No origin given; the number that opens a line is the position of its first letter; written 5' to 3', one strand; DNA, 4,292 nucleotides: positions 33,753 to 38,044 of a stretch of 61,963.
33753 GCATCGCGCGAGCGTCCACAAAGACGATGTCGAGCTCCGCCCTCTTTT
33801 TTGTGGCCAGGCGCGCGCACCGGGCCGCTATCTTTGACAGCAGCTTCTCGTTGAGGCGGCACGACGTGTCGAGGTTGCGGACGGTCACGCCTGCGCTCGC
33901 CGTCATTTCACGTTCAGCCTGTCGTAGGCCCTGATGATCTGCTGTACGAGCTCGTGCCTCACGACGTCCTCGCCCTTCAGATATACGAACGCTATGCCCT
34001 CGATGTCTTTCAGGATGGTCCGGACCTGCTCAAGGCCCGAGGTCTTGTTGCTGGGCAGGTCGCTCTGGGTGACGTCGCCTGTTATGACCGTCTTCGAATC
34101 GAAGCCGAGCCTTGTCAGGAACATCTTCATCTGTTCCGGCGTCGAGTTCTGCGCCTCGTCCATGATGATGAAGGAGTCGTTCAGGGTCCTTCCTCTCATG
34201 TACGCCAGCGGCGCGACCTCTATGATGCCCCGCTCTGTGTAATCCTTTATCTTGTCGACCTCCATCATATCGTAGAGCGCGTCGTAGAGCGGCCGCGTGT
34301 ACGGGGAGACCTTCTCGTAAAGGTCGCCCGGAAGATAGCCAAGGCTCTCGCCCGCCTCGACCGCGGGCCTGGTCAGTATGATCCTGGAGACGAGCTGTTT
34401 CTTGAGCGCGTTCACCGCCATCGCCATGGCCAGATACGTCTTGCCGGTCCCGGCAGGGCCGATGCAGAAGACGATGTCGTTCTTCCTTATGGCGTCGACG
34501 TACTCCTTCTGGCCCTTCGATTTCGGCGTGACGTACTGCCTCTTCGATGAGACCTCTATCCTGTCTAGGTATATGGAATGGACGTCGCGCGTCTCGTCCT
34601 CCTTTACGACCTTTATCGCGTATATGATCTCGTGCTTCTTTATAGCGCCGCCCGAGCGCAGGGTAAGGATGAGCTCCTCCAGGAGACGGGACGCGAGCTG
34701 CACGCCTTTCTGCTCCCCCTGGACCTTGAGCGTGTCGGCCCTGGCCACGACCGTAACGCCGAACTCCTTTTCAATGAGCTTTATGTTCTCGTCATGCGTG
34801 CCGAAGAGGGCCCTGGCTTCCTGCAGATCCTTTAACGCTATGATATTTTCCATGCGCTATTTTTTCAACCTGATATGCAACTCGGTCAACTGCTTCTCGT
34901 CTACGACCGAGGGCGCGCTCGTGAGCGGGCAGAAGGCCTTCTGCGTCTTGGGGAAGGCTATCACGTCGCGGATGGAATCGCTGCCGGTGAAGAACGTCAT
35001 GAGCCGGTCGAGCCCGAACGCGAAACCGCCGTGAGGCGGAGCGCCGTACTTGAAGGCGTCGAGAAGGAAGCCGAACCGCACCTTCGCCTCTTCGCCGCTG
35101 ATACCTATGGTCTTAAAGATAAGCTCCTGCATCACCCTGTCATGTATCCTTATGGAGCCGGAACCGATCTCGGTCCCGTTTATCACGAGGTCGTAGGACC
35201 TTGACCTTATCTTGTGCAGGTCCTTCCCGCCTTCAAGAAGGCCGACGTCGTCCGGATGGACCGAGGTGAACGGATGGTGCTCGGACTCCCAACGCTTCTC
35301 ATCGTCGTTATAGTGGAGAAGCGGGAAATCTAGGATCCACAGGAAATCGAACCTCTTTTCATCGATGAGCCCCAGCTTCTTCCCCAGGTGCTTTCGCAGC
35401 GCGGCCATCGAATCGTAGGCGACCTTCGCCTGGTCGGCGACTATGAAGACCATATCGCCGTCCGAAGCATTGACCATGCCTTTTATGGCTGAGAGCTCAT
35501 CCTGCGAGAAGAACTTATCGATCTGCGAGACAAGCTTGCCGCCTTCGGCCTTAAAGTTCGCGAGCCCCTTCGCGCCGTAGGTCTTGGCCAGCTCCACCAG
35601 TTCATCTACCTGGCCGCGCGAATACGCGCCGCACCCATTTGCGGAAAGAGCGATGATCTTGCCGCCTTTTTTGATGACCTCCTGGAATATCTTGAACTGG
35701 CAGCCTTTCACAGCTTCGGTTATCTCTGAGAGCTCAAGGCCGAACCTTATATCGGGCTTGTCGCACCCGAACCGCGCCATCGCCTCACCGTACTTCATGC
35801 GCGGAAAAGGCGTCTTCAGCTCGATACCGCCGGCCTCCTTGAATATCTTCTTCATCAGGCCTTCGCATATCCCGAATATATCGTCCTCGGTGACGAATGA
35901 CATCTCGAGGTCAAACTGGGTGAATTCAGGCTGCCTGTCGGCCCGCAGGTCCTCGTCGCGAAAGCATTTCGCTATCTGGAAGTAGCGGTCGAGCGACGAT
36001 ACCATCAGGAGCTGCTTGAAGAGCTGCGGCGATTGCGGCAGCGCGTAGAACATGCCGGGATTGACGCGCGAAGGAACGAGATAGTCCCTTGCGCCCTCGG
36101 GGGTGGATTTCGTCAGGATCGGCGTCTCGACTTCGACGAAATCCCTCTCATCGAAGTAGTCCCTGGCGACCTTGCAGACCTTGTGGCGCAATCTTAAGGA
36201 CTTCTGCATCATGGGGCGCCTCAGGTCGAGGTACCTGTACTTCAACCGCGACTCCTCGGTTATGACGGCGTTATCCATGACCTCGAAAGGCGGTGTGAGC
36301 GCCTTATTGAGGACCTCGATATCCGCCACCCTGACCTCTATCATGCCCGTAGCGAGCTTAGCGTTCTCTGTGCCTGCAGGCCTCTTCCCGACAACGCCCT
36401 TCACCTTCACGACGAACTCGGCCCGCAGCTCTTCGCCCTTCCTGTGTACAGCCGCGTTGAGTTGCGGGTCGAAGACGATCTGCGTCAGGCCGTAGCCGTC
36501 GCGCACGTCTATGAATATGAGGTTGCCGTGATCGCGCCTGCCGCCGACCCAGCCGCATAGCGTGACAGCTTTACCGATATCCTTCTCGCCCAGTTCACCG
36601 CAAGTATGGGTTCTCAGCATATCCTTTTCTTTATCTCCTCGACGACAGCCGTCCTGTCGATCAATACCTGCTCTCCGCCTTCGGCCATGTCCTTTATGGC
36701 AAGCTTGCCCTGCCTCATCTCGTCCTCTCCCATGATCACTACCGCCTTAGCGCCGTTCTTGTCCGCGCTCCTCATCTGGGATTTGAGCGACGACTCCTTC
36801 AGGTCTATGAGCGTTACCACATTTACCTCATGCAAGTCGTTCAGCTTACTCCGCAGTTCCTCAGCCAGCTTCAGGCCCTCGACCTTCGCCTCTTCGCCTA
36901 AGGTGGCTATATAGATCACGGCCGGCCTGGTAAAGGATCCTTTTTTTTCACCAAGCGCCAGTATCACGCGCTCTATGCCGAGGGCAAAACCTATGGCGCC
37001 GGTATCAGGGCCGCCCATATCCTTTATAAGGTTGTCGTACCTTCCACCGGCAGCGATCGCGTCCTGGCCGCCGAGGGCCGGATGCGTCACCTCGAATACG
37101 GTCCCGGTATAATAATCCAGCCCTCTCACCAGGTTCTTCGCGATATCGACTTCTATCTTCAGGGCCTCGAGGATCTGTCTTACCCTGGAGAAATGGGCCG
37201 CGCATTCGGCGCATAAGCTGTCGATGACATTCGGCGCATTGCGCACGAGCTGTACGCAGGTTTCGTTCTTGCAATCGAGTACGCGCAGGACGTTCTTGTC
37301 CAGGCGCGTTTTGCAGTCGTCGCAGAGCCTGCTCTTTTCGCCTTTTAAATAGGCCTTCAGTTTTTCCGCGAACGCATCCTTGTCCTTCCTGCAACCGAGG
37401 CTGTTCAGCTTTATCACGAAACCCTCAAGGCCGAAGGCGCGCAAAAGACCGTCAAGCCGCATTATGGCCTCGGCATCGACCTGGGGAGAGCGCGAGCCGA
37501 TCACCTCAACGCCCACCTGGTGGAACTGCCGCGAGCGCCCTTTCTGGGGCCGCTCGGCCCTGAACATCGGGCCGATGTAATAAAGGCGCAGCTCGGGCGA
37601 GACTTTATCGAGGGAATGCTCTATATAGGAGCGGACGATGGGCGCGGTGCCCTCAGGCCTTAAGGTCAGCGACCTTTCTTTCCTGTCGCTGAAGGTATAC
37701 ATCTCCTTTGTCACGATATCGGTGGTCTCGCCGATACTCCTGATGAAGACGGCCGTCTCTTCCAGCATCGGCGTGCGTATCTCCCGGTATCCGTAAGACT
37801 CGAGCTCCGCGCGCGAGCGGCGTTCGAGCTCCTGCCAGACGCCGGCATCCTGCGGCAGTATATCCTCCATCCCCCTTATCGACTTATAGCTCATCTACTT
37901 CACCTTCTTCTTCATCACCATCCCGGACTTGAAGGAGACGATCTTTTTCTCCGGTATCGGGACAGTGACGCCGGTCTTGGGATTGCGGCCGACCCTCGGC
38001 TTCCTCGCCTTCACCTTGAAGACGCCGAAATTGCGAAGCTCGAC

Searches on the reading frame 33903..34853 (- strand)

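Call 71: search_protein_families(library=pfam, proteins=[window:33903-34853:-], max_evalue=0.000001)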
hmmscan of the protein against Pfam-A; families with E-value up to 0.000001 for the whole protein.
window:33903-34853:- (316 aa): 3 families
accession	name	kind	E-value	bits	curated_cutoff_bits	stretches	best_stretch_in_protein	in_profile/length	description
PF02562.22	PhoH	-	2.1e-97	325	27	1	108-311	2-205/205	PhoH-like protein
PF13245.12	AAA_19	-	4.2e-07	30.7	25.1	0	115-264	1-129/134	AAA domain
PF13604.12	AAA_30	-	4.7e-07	30.2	27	1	112-264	3-128/191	AAA domain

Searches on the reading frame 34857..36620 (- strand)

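Call 71: search_protein_families(library=pfam, proteins=[window:34857-36620:-], max_evalue=0.000001)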
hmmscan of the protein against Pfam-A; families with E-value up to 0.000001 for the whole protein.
window:34857-36620:- (587 aa): 3 families
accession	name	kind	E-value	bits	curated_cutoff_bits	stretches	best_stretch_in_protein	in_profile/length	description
PF00152.25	tRNA-synt_2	-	1.5e-123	412.3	25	1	122-560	2-308/308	tRNA synthetases class II (D, K and N)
PF02938.19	GAD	-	1.5e-21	76.8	23.4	1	312-405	1-95/95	GAD domain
PF01336.31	tRNA_anti-codon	-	2e-15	56.9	27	1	19-104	1-75/75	OB-fold nucleic acid binding domain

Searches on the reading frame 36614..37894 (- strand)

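Call 64: search_protein_families(library=ncbifam, proteins=[window:36614-37894:-], max_evalue=1e-10)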
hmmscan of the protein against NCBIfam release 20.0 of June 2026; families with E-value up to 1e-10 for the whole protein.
window:36614-37894:- (426 aa): 20 families
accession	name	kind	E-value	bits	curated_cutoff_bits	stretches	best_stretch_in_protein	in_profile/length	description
TIGR00442.1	hisS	equivalog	3.2e-143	477.6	286.75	1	5-409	2-402/406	histidine--tRNA ligase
TIGR00443.1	hisZ_biosyn_reg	equivalog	1.1e-54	185.7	271.65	1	10-314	1-312/314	ATP phosphoribosyltransferase regulatory subunit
NF009085.0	PRK12420.1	equivalog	2e-46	159.2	540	2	200-410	213-416/426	histidine--tRNA ligase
NF008941.0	PRK12292.2-4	equivalog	2.2e-46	158.5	447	2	7-165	11-164/393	ATP phosphoribosyltransferase regulatory subunit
NF008942.0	PRK12292.2-5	equivalog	3.1e-35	121.6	643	2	7-165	13-168/434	ATP phosphoribosyltransferase regulatory subunit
NF008940.0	PRK12292.2-3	equivalog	7.6e-35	120.4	450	1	1-386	1-389/404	ATP phosphoribosyltransferase regulatory subunit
NF008936.0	PRK12292.1-3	equivalog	9.5e-34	116.9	492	1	7-371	9-378/406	ATP phosphoribosyltransferase regulatory subunit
NF008953.0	PRK12295.1-6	equivalog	1.7e-31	109.5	384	2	24-144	16-129/384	ATP phosphoribosyltransferase regulatory subunit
NF008938.0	PRK12292.1-6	equivalog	2.5e-25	89.2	833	1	8-386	11-388/420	ATP phosphoribosyltransferase regulatory subunit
NF008950.0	PRK12295.1-3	equivalog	3.2e-21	76.1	492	0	25-167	18-152/387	ATP phosphoribosyltransferase regulatory subunit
NF008945.0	PRK12292.3-3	equivalog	4.6e-21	75.4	409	1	12-327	9-315/368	ATP phosphoribosyltransferase regulatory subunit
NF009086.0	PRK12421.1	equivalog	9.8e-20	70.8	318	1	8-338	12-344/389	ATP phosphoribosyltransferase regulatory subunit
NF008935.0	PRK12292.1-1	equivalog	3.3e-19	69.1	350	1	9-313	10-316/382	ATP phosphoribosyltransferase regulatory subunit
NF008951.0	PRK12295.1-4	equivalog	1.4e-17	63.6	364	0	237-313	292-369/374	ATP phosphoribosyltransferase regulatory subunit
NF008952.0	PRK12295.1-5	equivalog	3.2e-16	59.5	360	0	28-156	15-137/363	ATP phosphoribosyltransferase regulatory subunit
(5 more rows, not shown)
